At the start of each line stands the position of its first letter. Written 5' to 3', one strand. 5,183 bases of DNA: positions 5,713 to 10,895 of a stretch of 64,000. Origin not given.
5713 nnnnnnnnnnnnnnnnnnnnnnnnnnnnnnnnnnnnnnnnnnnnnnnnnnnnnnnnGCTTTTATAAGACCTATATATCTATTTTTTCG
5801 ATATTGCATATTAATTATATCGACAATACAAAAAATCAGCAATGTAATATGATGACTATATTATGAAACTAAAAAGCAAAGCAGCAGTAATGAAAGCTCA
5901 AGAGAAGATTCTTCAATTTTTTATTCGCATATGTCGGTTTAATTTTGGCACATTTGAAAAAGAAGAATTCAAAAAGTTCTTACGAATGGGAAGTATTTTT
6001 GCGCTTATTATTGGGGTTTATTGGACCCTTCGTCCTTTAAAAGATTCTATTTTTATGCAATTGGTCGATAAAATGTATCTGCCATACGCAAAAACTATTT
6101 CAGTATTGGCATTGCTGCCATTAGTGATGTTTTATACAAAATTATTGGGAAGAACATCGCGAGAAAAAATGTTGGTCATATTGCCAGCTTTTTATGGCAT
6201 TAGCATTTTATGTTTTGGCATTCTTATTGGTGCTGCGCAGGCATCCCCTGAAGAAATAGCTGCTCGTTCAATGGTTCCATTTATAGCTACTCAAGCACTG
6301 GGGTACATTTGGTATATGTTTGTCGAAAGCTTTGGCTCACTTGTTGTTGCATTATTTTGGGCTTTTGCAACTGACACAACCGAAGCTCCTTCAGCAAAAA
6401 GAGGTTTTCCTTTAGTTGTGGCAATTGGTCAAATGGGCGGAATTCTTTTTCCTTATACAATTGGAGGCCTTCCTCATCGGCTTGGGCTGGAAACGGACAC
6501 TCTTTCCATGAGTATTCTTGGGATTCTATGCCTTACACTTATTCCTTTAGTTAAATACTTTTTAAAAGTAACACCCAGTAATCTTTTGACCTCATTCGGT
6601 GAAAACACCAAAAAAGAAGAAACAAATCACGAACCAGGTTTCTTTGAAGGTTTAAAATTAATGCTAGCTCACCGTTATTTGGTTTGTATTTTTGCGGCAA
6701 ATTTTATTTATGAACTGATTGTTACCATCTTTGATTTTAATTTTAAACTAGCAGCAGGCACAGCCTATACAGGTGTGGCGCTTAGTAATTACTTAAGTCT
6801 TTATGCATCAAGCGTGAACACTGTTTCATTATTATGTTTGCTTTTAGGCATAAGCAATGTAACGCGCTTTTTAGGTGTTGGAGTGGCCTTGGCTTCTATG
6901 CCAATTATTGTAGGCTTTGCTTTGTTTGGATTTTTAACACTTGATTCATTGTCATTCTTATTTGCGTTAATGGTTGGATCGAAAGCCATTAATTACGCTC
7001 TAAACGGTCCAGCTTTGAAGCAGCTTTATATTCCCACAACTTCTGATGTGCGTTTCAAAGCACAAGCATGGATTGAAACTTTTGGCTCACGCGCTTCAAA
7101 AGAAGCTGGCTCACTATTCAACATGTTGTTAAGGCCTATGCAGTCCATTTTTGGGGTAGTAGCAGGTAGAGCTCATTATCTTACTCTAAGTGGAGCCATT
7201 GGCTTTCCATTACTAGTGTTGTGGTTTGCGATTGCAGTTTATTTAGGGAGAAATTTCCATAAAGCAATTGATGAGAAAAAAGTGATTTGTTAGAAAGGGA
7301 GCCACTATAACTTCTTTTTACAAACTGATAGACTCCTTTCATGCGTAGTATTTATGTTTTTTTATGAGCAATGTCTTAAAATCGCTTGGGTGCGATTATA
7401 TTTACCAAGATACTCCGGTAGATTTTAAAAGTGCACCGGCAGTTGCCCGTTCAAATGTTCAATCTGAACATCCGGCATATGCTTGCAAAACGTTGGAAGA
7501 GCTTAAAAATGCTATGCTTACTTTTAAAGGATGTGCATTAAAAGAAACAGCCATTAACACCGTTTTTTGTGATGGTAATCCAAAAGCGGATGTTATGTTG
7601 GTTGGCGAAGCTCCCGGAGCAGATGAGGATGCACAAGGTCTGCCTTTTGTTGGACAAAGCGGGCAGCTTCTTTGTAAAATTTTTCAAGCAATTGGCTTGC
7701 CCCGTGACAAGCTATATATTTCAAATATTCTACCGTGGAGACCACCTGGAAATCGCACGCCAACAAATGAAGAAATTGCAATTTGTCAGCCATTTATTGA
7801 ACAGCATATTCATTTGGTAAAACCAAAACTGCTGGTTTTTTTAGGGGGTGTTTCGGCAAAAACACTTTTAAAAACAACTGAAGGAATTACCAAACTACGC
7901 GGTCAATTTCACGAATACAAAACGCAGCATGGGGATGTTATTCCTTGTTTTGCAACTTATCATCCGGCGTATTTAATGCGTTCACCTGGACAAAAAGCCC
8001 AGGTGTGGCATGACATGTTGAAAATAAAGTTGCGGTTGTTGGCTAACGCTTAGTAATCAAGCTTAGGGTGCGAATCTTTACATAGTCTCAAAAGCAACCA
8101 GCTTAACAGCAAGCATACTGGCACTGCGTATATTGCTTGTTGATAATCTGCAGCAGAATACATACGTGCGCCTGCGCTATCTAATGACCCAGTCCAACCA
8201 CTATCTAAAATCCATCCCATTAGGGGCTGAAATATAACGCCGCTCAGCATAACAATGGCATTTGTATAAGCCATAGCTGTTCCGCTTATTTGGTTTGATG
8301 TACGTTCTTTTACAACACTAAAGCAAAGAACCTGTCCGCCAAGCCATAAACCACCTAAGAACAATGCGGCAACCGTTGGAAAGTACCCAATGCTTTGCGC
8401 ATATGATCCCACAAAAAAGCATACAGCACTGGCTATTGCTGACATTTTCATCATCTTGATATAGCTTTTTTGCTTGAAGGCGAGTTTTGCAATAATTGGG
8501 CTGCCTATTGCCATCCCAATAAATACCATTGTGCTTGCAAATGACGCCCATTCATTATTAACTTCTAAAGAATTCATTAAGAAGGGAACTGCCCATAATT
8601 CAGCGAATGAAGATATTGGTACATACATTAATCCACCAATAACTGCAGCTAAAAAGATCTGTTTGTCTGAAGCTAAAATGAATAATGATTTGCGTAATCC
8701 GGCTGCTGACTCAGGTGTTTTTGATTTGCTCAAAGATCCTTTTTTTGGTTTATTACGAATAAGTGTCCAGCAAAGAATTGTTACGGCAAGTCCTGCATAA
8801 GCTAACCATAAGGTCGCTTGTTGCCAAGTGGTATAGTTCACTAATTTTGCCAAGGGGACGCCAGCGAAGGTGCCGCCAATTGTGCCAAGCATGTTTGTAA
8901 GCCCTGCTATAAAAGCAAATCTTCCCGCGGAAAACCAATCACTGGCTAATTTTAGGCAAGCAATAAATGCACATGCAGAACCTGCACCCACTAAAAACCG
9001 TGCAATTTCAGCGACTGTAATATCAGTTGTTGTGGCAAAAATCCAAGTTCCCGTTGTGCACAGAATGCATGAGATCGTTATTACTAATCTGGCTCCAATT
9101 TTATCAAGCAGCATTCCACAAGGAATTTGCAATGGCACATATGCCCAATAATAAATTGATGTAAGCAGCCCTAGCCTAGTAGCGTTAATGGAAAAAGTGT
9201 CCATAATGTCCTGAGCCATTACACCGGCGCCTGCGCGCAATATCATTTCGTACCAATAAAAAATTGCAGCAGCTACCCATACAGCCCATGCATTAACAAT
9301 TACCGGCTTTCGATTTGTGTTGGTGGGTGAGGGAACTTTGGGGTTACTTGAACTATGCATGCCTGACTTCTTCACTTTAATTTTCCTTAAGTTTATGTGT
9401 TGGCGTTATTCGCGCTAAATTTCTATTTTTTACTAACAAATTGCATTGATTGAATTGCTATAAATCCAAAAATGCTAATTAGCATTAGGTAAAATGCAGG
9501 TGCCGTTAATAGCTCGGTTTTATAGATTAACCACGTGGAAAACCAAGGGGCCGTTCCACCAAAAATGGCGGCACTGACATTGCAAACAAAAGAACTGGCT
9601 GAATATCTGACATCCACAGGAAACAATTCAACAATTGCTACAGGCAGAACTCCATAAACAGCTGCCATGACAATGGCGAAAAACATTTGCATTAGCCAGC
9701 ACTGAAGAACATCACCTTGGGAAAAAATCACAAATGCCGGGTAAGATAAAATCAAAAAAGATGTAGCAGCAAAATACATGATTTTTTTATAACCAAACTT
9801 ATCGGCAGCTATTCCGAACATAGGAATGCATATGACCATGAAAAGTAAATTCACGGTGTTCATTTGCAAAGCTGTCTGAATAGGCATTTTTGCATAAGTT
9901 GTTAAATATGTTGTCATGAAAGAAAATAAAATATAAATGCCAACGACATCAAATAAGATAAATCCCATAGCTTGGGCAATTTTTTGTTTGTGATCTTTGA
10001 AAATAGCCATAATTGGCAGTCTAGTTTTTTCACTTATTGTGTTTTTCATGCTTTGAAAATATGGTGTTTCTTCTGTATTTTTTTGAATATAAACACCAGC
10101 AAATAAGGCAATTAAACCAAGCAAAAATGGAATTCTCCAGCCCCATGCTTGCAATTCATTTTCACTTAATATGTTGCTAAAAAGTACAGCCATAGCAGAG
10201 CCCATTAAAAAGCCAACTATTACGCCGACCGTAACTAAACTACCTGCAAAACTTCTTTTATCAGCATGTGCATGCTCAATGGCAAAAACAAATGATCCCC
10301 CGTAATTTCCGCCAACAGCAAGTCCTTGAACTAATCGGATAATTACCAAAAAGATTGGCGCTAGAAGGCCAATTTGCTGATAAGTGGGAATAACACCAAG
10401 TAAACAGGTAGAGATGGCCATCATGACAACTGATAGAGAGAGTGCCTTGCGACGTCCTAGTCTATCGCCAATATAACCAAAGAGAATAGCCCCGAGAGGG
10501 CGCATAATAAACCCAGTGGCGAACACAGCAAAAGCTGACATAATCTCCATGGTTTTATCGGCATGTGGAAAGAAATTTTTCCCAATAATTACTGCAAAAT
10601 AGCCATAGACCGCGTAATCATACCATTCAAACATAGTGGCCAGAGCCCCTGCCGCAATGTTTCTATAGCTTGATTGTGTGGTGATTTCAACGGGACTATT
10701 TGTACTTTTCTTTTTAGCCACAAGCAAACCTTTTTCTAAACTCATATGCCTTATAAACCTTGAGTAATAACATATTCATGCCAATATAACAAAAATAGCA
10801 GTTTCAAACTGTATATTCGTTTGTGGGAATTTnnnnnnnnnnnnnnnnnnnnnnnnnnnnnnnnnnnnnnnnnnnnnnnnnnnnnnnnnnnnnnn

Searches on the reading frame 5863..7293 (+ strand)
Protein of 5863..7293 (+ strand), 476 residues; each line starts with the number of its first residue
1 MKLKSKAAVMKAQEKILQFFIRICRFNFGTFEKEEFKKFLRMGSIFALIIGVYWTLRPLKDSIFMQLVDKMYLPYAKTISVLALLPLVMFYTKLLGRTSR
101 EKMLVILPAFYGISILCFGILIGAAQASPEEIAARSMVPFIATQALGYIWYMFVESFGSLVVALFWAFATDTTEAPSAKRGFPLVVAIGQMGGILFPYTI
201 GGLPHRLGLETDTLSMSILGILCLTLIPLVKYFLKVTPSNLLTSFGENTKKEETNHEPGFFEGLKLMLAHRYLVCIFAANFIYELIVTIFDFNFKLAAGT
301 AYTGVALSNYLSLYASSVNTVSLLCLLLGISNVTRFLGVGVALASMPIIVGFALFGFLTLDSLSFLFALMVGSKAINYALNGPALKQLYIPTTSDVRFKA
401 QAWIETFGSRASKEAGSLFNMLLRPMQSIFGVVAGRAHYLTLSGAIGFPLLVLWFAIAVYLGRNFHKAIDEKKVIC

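Call 53: search_protein_families(library=pfam, proteins=[window:5863-7293:+], max_evalue=0.00001)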
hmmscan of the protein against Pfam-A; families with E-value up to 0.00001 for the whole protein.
window:5863-7293:+ (476 aa): 1 family
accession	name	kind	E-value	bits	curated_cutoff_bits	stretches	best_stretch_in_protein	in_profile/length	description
PF03219.20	TLC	-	1.4e-19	70.8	21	1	30-465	17-491/491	TLC ATP/ADP transporter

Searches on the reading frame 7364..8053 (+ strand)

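Call 68: search_protein_families(library=pfam, proteins=[window:7364-8053:+], max_evalue=0.000001)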
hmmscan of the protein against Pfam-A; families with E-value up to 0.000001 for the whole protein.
window:7364-8053:+ (229 aa): 1 family
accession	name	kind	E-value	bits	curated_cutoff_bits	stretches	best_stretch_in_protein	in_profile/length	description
PF03167.25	UDG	-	3e-36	125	24.3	1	70-217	3-139/141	Uracil DNA glycosylase superfamily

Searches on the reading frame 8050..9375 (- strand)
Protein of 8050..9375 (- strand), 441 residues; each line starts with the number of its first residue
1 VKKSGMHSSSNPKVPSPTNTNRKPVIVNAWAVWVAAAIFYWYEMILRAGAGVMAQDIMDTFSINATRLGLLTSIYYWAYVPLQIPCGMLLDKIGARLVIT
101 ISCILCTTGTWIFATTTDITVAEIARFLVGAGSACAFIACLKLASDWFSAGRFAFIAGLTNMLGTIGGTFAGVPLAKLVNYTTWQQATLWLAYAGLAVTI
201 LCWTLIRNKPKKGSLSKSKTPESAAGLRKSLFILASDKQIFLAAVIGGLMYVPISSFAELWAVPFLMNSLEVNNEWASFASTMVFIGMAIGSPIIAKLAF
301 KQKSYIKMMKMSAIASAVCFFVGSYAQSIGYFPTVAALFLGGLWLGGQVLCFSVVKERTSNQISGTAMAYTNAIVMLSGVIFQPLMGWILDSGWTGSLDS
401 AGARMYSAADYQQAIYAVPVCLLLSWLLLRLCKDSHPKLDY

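Call 53: search_protein_families(library=pfam, proteins=[window:8050-9375:-], max_evalue=0.00001)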
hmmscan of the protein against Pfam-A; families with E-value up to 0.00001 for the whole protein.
window:8050-9375:- (441 aa): 1 family
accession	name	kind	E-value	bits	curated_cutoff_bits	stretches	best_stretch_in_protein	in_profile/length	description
PF07690.21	MFS_1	-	8e-31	107.6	33.4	2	43-260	8-227/347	Major Facilitator Superfamily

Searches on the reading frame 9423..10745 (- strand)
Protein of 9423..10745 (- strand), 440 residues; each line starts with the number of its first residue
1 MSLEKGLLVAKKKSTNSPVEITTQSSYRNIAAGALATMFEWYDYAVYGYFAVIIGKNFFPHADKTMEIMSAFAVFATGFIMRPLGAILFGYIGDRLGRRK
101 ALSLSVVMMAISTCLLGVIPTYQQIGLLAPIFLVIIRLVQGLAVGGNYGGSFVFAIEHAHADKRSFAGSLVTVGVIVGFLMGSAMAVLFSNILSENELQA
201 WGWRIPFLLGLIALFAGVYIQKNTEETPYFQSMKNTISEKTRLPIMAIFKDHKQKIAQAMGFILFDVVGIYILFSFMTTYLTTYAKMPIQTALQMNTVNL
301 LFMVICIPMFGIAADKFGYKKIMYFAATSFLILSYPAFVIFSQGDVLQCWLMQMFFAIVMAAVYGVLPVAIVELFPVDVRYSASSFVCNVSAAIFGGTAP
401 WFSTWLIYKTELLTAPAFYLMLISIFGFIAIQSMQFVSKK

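Call 53: search_protein_families(library=pfam, proteins=[window:9423-10745:-], max_evalue=0.00001)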
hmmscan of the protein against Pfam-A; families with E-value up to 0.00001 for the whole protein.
window:9423-10745:- (440 aa): 2 families
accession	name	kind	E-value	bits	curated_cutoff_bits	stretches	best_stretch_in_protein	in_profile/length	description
PF00083.30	Sugar_tr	-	3.4e-28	99.2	22.3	1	34-242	6-209/452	Sugar (and other) transporter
PF07690.21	MFS_1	-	1.9e-23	83.4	33.4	1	35-285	3-232/347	Major Facilitator Superfamily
